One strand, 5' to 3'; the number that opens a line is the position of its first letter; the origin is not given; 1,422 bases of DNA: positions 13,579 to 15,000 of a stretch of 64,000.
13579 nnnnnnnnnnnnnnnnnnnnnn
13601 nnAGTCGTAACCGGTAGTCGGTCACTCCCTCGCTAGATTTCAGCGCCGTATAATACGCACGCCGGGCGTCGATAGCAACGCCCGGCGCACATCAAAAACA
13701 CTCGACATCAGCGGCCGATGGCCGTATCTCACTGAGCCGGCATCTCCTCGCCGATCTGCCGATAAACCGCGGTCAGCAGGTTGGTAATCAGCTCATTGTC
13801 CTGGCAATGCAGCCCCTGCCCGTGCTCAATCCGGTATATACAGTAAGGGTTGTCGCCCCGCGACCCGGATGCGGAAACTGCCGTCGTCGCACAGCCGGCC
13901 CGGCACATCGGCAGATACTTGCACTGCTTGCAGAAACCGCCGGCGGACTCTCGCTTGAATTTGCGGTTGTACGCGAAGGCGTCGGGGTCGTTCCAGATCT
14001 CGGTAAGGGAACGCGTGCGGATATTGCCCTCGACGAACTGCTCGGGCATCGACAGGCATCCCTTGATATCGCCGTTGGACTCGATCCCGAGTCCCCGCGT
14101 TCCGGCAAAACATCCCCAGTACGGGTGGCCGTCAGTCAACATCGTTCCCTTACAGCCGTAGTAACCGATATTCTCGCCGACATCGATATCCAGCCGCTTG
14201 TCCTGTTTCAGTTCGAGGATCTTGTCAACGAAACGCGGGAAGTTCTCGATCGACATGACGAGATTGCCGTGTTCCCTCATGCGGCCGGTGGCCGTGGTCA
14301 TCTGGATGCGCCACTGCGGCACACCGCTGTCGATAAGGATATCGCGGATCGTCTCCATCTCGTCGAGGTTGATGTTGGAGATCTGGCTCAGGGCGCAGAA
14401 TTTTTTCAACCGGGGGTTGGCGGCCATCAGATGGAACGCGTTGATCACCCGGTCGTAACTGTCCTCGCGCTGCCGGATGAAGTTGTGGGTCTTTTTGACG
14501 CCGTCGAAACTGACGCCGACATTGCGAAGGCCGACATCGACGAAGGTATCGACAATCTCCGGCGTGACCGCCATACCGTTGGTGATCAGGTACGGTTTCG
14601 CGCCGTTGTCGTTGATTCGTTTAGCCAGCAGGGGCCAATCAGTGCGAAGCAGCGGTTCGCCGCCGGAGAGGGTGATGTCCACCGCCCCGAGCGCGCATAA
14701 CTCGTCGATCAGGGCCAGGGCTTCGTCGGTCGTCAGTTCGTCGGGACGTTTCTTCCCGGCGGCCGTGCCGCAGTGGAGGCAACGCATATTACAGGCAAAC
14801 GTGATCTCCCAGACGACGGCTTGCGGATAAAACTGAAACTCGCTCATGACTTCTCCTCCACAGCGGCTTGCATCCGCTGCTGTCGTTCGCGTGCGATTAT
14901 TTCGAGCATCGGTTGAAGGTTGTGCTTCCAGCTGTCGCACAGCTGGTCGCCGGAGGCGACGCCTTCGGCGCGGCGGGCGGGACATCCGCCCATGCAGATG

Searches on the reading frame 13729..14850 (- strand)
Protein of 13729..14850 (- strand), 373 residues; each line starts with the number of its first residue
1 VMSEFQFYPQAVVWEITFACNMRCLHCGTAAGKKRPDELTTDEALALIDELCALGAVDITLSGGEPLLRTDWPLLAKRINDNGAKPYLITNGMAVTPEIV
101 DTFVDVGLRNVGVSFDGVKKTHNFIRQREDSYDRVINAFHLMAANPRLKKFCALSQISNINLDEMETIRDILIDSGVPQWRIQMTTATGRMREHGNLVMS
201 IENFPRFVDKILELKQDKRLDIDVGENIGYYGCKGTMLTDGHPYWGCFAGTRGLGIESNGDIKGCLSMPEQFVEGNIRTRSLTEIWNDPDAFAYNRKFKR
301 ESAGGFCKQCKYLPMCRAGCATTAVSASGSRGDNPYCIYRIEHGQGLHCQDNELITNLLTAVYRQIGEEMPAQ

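Call 7: search_protein_families(library=ncbifam, proteins=[window:13729-14850:-], max_evalue=1)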
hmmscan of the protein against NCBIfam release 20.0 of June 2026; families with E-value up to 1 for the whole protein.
window:13729-14850:- (373 aa): 85 families (the best 25 are shown)
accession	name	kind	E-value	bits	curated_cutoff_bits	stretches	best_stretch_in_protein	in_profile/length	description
TIGR03913.1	rad_SAM_trio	equivalog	1.3e-72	244.8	591.75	1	6-342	15-357/477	GDL motif peptide-associated radical SAM/SPASM maturase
TIGR04103.1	rSAM_nif11_3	equivalog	1.9e-66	224.4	725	1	12-341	7-346/412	nif11-class peptide radical SAM maturase 3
TIGR04133.1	rSAM_w_lipo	hypoth_equivalog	6.1e-54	183.3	425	1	11-318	25-329/350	TIGR04133 family radical SAM/SPASM protein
TIGR04055.1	rSAM_NirJ2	equivalog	3.6e-43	148.3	500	1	12-340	2-325/326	putative heme d1 biosynthesis radical SAM protein NirJ2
TIGR04545.1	rSAM_ahbD_hemeb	equivalog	1.3e-42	146.5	500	1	12-340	2-338/339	heme b synthase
TIGR04347.1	pseudo_SAM_Halo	equivalog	1.7e-40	139.5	525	2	11-218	39-245/390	TIGR04347 family pseudo-SAM/SPASM protein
TIGR04546.1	rSAM_ahbC_deAc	equivalog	5.4e-38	130.8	650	2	11-216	40-244/390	12,18-didecarboxysiroheme deacetylase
TIGR03962.1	mycofact_rSAM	equivalog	5.8e-38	130.9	265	1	9-338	11-332/339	mycofactocin radical SAM maturase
TIGR04053.2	TIGR04053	equivalog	3.1e-34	118.8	395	2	5-198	3-199/366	TIGR04053 family radical SAM/SPASM domain-containing protein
TIGR04051.1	rSAM_NirJ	equivalog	7.8e-33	113.9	515.45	2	11-193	3-184/354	heme d1 biosynthesis radical SAM protein NirJ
TIGR04054.1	rSAM_NirJ1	equivalog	8e-32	110.3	650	2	11-211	37-236/387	putative heme d1 biosynthesis radical SAM protein NirJ1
NF045574.1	sacti_mat_StsB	exception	1.2e-28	100.2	625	1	11-335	97-410/466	StsB family radical SAM/SPASM domain sactipeptide maturase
TIGR04303.1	GeoRSP_rSAM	equivalog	1.2e-27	97.4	400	1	9-330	4-316/325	GeoRSP system radical SAM/SPASM protein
NF050035.1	rSAM_WgK_link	exception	1e-25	90.5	650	2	246-339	268-363/367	radical SAM/SPASM peptide maturase WgkB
TIGR04250.1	SCM_rSAM_ScmE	equivalog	1.1e-25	90.4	400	1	9-330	2-337/358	SynChlorMet cassette radical SAM/SPASM protein ScmE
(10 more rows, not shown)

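Call 8: search_protein_families(library=pfam, proteins=[window:13729-14850:-], max_evalue=1)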
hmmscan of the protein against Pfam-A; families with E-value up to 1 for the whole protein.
window:13729-14850:- (373 aa): 3 families
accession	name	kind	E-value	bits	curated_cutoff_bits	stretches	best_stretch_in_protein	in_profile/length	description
PF04055.27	Radical_SAM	-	6.5e-23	82.2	29.5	1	15-144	2-138/166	Radical SAM superfamily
PF13186.11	SPASM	-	5.9e-11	42.9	21.5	1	247-311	1-67/67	Iron-sulfur cluster-binding domain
PF13353.11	Fer4_12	-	0.001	19.8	22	1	19-93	14-92/137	4Fe-4S single cluster domain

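Call 24: search_solved_structures(query=window:13729-14850:-, max_evalue=0.001)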
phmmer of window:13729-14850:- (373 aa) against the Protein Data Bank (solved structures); distinct sequences matched with E-value up to 0.001: 12.
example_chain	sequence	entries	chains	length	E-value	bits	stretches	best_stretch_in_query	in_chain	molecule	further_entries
6efn_A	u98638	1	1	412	1.2e-16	63.9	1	7-194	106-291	Sporulation killing factor maturation protein SkfB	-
7vob_C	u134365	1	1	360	2e-14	56.6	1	17-183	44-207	Cytosylglucuronate decarboxylase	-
7voc_C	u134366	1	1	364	2.1e-14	56.5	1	17-183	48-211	Cytosylglucuronate decarboxylase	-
6c8v_A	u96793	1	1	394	4.5e-12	48.8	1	9-120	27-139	Coenzyme PQQ synthesis protein E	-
2fb2_A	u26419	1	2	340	3.3e-07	32.8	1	15-121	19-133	Molybdenum cofactor biosynthesis protein A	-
1tv7_A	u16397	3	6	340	4.8e-07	32.3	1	16-121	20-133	Molybdenum cofactor biosynthesis protein A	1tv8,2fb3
5wgg_A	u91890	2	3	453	6.9e-07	31.8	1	10-324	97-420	Radical SAM domain protein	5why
5v1q_A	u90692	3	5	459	8.4e-06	28.2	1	243-325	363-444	Radical SAM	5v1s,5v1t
4m7s_A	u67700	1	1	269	1.2e-05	27.7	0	14-114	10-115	BtrN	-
4m7t_A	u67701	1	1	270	1.3e-05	27.6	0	14-114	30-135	BtrN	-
8wm2_A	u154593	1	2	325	0.00029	23.1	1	16-115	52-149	Fe-S radical SAM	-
4k37_A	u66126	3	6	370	0.00087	21.6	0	254-331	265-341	Anaerobic sulfatase-maturating enzyme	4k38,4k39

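Call 30: find_homologous_proteins(query=window:13729-14850:-, max_evalue=1e-10)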
Query window:13729-14850:- (373 aa): 1125 proteins with E <= 1e-10 among 3105 candidates; the best 120 are listed.
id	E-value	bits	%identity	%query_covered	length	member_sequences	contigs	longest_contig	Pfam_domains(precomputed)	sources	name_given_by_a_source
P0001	3.1e-259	877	100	100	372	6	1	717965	PF13186.12,PF04055.28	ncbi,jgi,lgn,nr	ncbi:MAG: radical SAM protein [candidate division Zixibacteria bacterium]|jgi:radical SAM protein wi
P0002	7.1e-218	741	81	100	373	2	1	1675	PF13186.12,PF04055.28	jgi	jgi:radical SAM protein with 4Fe4S-binding SPASM domain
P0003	4.2e-192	656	74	99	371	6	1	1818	PF13186.12,PF04055.28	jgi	-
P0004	3.6e-191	653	73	99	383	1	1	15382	PF13186.12,PF04055.28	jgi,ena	-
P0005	2.6e-183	627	75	94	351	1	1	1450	PF13186.12,PF04055.28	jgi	jgi:radical SAM protein with 4Fe4S-binding SPASM domain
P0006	2.9e-170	584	67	99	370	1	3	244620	PF13186.12,PF04055.28,PF13353.12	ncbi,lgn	-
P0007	8.8e-170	583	66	99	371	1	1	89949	PF13186.12,PF04055.28,PF13353.12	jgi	jgi:radical SAM protein with 4Fe4S-binding SPASM domain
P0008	1.3e-169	582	67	96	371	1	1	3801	PF13186.12,PF04055.28,PF13353.12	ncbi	-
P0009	1.2e-166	573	66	96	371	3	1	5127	PF13186.12,PF04055.28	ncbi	-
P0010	8.3e-166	570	66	96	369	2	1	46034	PF13186.12,PF04055.28,PF13353.12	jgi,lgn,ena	-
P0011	1.4e-165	569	67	96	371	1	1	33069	PF13186.12,PF04055.28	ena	-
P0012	2.5e-165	568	67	96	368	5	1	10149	PF13186.12,PF04055.28,PF13353.12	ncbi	-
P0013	5.6e-165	567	65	96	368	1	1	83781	PF13186.12,PF04055.28,PF13353.12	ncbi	-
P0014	2.5e-162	558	64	97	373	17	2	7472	PF13186.12,PF04055.28,PF13353.12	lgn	-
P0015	4.1e-161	554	64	98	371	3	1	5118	PF13186.12,PF04055.28,PF13353.12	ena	-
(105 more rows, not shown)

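Call 52: search_protein_representatives(protein=window:13729-14850:-)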
Query: 373 residues. Proteins with E-value up to 0.001 (for the whole library): 35817; up to 1e-10: 9547; up to 1e-30: 496. The best 150 are listed.
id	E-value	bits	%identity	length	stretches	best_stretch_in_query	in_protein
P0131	3.9e-139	480.2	56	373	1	4-361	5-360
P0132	4.2e-104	364.9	33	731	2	14-342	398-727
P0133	3.5e-98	345.5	44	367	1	5-367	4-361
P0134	7.3e-94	331.2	44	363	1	10-362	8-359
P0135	4.6e-85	302.3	43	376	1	2-342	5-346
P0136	6.5e-83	295.2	43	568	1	6-344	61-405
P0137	8.4e-83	294.8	43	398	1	8-344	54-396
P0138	4.6e-79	282.5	40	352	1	5-349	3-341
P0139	6.8e-79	282.0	44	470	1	5-343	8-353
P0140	9.9e-79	281.4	43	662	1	7-341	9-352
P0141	2.5e-78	280.1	41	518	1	10-343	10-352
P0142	3.6e-78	279.6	42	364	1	4-341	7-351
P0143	9.3e-78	278.2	42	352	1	9-342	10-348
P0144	2.5e-77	276.8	43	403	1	7-341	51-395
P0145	6.3e-77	275.5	37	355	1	8-341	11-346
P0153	2.3e-73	263.8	40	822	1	9-342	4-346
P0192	4.8e-66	239.7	38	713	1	8-347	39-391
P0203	1.6e-64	234.7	40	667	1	9-341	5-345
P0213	2.0e-63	231.1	31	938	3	9-340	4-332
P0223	2.1e-62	227.7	36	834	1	9-343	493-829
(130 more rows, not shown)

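Call 54: search_protein_families(library=ncbifam, alignment_id=A3, max_evalue=1e-90)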
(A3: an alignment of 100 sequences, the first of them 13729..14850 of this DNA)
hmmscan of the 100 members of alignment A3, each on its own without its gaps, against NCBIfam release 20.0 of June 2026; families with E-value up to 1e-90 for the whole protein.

A. member 1, window:13729-14850:- (373 aa): 0 families

B. families by the number of members that match (of 100 scanned): 3 families
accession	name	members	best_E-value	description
TIGR04103.1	rSAM_nif11_3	2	9.8e-95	nif11-class peptide radical SAM maturase 3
TIGR04334.1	rSAM_Clo7bot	1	2.2e-126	radical SAM/SPASM domain Clo7bot peptide maturase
TIGR03913.1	rad_SAM_trio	1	1.4e-93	GDL motif peptide-associated radical SAM/SPASM maturase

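Call 57: search_dna_similar(query=window:13729-14850:-, collection=plasmids, mode=protein, max_rows=40, max_evalue=1e-20)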
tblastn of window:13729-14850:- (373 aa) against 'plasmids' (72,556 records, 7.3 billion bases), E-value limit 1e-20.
Records with a match: 28; places in all: 29; records where one place covers at least 80% of the query: 28.
Best place of each record, by identity: <60% 28.
By first word of the organism name: Streptomyces 6; Azospirillum 3; Rhizobium 2; Agathobacter 1; Ralstonia 1; Aureibacter 1; Burkholderia 1; Nostoc 1; Tropicibacter 1; Thermomicrobium 1; and 10 more.
By predicted mobility (MOB-suite, as given by PLSDB): non-mobilizable 23; mobilizable 3; conjugative 2.
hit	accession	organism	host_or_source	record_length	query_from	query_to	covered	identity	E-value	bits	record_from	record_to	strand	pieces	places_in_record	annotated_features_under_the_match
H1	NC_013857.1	Azospirillum sp. B510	-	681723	6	341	90%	38.0%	3e-68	240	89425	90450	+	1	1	GDL motif peptide-associated radical SAM/SPASM maturase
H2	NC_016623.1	Azospirillum lipoferum 4B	-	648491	6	341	90%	37.8%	4e-66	233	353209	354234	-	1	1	GDL motif peptide-associated radical SAM/SPASM maturase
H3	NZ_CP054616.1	Azospirillum oryzae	cell culture,soil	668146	6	341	90%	37.5%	7e-66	233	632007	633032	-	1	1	GDL motif peptide-associated radical SAM/SPASM maturase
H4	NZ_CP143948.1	Agathobacter rectalis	Homo sapiens,cell culture,fecal sample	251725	4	342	91%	37.0%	1e-65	233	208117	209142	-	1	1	radical SAM protein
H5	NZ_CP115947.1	Ralstonia solanacearum MolK2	Musa sp.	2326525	4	341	91%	36.5%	2e-64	228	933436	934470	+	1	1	record has no annotation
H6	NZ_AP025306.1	Aureibacter tunicatorum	-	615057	6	340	90%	36.8%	2e-63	226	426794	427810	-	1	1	radical SAM protein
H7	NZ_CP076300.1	Burkholderia pseudomallei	Homo sapiens,blood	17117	3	341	91%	35.1%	9e-61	218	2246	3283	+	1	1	GDL motif peptide-associated radical SAM/SPASM maturase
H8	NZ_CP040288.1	Nostoc sp. C057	Phaeoceros,pure culture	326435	1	340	91%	33.1%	2e-53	197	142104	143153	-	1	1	nif11-class peptide radical SAM maturase 3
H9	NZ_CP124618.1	Tropicibacter oceani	pure culture,sediment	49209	9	340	89%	33.7%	1e-51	192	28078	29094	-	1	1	radical SAM protein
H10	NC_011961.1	Thermomicrobium roseum DSM 5159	-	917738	9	344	90%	30.1%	2e-32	136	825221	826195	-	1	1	mftC: mycofactocin radical SAM maturase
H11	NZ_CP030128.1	Indioceanicola profundi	sediment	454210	9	340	89%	29.4%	7e-25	114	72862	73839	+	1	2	radical SAM protein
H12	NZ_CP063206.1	Haloferax gibbonsii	cultured ...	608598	1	337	90%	28.6%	3e-28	124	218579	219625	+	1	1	TIGR04347 family pseudo-SAM/SPASM protein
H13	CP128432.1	Microbulbifer sp. MKSA007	Smenospongia aurea,bacteria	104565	9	337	88%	28.9%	1e-25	115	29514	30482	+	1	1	radical SAM protein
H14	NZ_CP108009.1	Streptomyces sp. NBC_00334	-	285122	9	338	88%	27.8%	1e-24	113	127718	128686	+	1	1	mftC: mycofactocin radical SAM maturase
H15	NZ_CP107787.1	Streptomyces sp. NBC_00564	-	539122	9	338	88%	27.3%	3e-24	112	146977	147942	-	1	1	mftC: mycofactocin radical SAM maturase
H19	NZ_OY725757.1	Parabacteroides distasonis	-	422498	10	366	96%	24.6%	7e-29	125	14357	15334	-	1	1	TIGR04133 family radical SAM/SPASM protein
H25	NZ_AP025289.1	Treponema saccharophilum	-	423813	12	316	82%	27.7%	2e-27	120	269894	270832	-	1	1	TIGR04133 family radical SAM/SPASM protein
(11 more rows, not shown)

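Call 58: get_annotated_region(hit=H8, flank=5000)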
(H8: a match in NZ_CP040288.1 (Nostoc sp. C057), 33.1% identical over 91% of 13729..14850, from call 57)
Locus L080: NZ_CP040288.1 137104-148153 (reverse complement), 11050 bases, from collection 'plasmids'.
description: Nostoc sp. C057 plasmid p057_G
organism: Nostoc sp. C057 (NCBI taxid 2576903)
taxonomy: Bacteria; Cyanobacteriota; Cyanophyceae; Nostocales; Nostocaceae; Nostoc; Nostoc sp. C057
host: -; source: Phaeoceros,pure culture; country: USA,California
typing (MOB-suite, as given by PLSDB): non-mobilizable
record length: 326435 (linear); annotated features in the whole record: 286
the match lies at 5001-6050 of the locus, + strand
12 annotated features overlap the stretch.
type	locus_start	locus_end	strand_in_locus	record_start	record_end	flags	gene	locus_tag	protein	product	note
CDS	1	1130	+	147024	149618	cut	-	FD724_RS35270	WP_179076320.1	hypothetical protein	-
CDS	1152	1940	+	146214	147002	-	-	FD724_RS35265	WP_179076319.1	MinD/ParA family protein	-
CDS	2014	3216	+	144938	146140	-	-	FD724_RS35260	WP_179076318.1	hypothetical protein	-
CDS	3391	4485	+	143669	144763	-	-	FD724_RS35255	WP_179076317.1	cyclic nucleotide-binding domain-containing protein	-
CDS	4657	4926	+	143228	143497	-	-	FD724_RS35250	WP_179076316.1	Nif11-like leader peptide family natural product precursor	-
CDS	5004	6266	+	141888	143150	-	-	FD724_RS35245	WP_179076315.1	nif11-class peptide radical SAM maturase 3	-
CDS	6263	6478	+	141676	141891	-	-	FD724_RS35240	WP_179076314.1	hypothetical protein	-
CDS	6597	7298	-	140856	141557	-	-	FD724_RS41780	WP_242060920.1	hypothetical protein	-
CDS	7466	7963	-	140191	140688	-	-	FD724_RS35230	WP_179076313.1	NHLP leader peptide family RiPP precursor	-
CDS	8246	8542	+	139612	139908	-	-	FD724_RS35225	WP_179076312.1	Nif11-like leader peptide family natural product precursor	-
CDS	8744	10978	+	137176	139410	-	-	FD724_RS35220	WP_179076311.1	TOMM precursor leader peptide-binding protein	-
CDS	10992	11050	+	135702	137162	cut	-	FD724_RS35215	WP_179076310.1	SagB family peptide dehydrogenase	-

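Call 59: get_annotated_region(hit=H1, flank=4000)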
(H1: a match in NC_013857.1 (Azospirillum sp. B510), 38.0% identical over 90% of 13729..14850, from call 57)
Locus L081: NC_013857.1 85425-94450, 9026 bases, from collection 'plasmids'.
description: Azospirillum sp. B510 plasmid pAB510c, complete sequence
organism: Azospirillum sp. B510 (NCBI taxid 137722)
taxonomy: Bacteria; Pseudomonadota; Alphaproteobacteria; Rhodospirillales; Azospirillaceae; Azospirillum; Azospirillum sp. B510
host: -; source: -; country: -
typing (MOB-suite, as given by PLSDB): mobilizable; relaxase MOBP
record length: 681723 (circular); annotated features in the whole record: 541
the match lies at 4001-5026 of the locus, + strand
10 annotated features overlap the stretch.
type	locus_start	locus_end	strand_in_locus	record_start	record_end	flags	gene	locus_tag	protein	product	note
CDS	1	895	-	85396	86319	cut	-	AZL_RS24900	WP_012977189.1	homocysteine S-methyltransferase family protein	-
CDS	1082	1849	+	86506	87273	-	-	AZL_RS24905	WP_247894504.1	transporter substrate-binding domain-containing protein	-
CDS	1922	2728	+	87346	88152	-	-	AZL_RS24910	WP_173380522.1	amino acid ABC transporter permease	GO:0006865 - amino acid transport [Evidence IEA]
CDS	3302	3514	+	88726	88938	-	-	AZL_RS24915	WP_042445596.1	DUF1843 domain-containing protein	-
CDS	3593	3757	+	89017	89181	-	-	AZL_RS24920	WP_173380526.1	DUF1843 domain-containing protein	-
CDS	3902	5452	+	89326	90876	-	-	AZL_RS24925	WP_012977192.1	GDL motif peptide-associated radical SAM/SPASM maturase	GO:0046500 - S-adenosylmethionine metabolic process [Evidence IEA]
CDS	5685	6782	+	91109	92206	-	-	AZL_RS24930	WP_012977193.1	extracellular solute-binding protein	-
CDS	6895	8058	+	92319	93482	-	potA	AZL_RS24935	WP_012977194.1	polyamine ABC transporter ATP-binding protein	GO:0015846 - polyamine transport [Evidence IEA]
CDS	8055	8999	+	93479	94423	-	-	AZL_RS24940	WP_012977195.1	ABC transporter permease subunit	GO:0055085 - transmembrane transport [Evidence IEA]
CDS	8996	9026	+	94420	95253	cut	-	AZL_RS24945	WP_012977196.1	ABC transporter permease subunit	GO:0055085 - transmembrane transport [Evidence IEA]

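Call 65: get_annotated_region(hit=H4, flank=3000)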
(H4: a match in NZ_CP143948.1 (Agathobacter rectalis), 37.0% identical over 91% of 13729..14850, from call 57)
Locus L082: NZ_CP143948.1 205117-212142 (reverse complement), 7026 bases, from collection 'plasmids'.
description: Agathobacter rectalis strain DFI.5.28 plasmid unnamed1, complete sequence
organism: Agathobacter rectalis (NCBI taxid 39491)
taxonomy: Bacteria; Bacillota; Clostridia; Lachnospirales; Lachnospiraceae; Agathobacter; Agathobacter rectalis
host: -; source: Homo sapiens,cell culture,fecal sample; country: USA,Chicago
typing (MOB-suite, as given by PLSDB): non-mobilizable
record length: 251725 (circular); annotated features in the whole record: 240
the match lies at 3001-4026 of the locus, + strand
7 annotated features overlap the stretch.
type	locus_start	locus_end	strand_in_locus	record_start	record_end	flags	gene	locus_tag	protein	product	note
CDS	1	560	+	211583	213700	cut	fusA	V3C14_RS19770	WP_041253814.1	elongation factor G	GO:0006414 - translational elongation [Evidence IEA]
CDS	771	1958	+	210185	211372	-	tuf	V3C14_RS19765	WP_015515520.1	elongation factor Tu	GO:0006414 - translational elongation [Evidence IEA]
CDS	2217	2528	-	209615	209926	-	-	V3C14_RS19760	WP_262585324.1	hypothetical protein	-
CDS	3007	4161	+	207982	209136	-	-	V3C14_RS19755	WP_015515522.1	radical SAM protein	-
CDS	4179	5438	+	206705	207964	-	-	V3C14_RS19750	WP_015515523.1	MFS transporter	GO:0055085 - transmembrane transport [Evidence IEA]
CDS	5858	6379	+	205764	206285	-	-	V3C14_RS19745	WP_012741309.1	GNAT family N-acetyltransferase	-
CDS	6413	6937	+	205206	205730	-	-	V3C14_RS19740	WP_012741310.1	hypothetical protein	-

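Call 66: get_annotated_region(hit=H6, flank=3000)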
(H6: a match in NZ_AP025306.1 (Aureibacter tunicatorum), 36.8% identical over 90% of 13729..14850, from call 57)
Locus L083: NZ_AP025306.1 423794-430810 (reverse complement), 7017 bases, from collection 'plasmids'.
description: Aureibacter tunicatorum strain NBRC 107587 plasmid pAT1, complete sequence
organism: Aureibacter tunicatorum (NCBI taxid 866807)
taxonomy: Bacteria; Bacteroidota; Cytophagia; Cytophagales; Persicobacteraceae; Aureibacter; Aureibacter tunicatorum
host: -; source: -; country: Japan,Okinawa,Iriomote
typing (MOB-suite, as given by PLSDB): non-mobilizable
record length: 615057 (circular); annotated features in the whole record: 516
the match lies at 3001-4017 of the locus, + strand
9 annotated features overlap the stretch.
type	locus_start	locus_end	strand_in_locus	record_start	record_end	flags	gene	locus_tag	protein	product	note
CDS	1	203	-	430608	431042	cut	-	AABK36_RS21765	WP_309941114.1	hypothetical protein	-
CDS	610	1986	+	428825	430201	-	rimK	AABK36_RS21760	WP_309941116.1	30S ribosomal protein S6--L-glutamate ligase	GO:0036211 - protein modification process [Evidence IEA]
CDS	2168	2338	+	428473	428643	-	-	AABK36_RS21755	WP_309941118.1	DUF1843 domain-containing protein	-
CDS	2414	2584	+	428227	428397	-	-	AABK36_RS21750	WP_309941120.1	DUF1843 domain-containing protein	-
CDS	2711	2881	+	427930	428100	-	-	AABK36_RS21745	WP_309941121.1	DUF1843 domain-containing protein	-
CDS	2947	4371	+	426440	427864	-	-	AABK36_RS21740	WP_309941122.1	radical SAM protein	-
CDS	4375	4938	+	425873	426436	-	-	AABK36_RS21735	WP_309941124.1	class I SAM-dependent methyltransferase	-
CDS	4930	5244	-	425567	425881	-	-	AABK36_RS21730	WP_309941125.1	hypothetical protein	-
CDS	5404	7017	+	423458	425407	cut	-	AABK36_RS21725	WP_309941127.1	hypothetical protein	-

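Call 67: get_annotated_region(hit=H9, flank=3000)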
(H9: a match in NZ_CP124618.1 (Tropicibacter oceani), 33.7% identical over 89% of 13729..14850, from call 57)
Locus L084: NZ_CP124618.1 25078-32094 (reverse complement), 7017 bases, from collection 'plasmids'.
description: Tropicibacter oceani strain YMD87 plasmid unnamed2, complete sequence
organism: Tropicibacter oceani (NCBI taxid 3058420)
taxonomy: Bacteria; Pseudomonadota; Alphaproteobacteria; Rhodobacterales; Roseobacteraceae; Tropicibacter; Tropicibacter oceani
host: -; source: pure culture,sediment; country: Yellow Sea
typing (MOB-suite, as given by PLSDB): non-mobilizable
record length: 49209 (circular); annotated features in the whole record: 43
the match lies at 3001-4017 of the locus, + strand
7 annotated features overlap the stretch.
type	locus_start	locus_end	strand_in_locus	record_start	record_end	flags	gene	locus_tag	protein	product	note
CDS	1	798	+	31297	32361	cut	-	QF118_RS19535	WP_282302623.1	radical SAM protein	-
CDS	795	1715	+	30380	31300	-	-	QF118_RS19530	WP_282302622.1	hypothetical protein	-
CDS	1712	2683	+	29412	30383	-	-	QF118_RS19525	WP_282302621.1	phosphotransferase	-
CDS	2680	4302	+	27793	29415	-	-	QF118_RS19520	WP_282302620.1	radical SAM protein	-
CDS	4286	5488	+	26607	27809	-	-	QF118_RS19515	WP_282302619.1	trypsin-like peptidase domain-containing protein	-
CDS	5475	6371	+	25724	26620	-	-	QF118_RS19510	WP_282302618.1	M23 family metallopeptidase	GO:0006508 - proteolysis [Evidence IEA]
CDS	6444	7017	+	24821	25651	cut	-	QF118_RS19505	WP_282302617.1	hypothetical protein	-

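Call 68: get_annotated_region(hit=H7, flank=2500)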
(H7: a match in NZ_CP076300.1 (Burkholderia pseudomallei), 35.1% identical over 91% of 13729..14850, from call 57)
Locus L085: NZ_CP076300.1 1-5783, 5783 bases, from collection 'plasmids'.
description: Burkholderia pseudomallei strain VBP21822 plasmid p2VBP21822, complete sequence
organism: Burkholderia pseudomallei (NCBI taxid 28450)
taxonomy: Bacteria; Pseudomonadota; Betaproteobacteria; Burkholderiales; Burkholderiaceae; Burkholderia; Burkholderia pseudomallei
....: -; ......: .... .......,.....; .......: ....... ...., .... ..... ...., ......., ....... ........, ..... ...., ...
typing (MOB-suite, as given by PLSDB): non-mobilizable
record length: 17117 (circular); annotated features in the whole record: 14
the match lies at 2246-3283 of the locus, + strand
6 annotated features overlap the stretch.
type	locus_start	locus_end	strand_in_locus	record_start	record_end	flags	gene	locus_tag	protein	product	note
CDS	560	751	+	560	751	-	-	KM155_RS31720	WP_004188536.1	DUF1843 domain-containing protein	-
CDS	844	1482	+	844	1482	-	-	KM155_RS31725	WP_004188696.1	DUF1842 domain-containing protein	-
CDS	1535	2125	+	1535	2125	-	-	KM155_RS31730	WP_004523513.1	DUF1842 domain-containing protein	-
CDS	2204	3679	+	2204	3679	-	-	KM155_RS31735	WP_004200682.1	GDL motif peptide-associated radical SAM/SPASM maturase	GO:0046500 - S-adenosylmethionine metabolic process [Evidence IEA]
CDS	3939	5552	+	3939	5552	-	-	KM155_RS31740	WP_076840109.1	methyl-accepting chemotaxis protein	GO:0007165 - signal transduction [Evidence IEA]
CDS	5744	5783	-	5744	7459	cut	-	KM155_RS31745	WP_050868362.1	MFS transporter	-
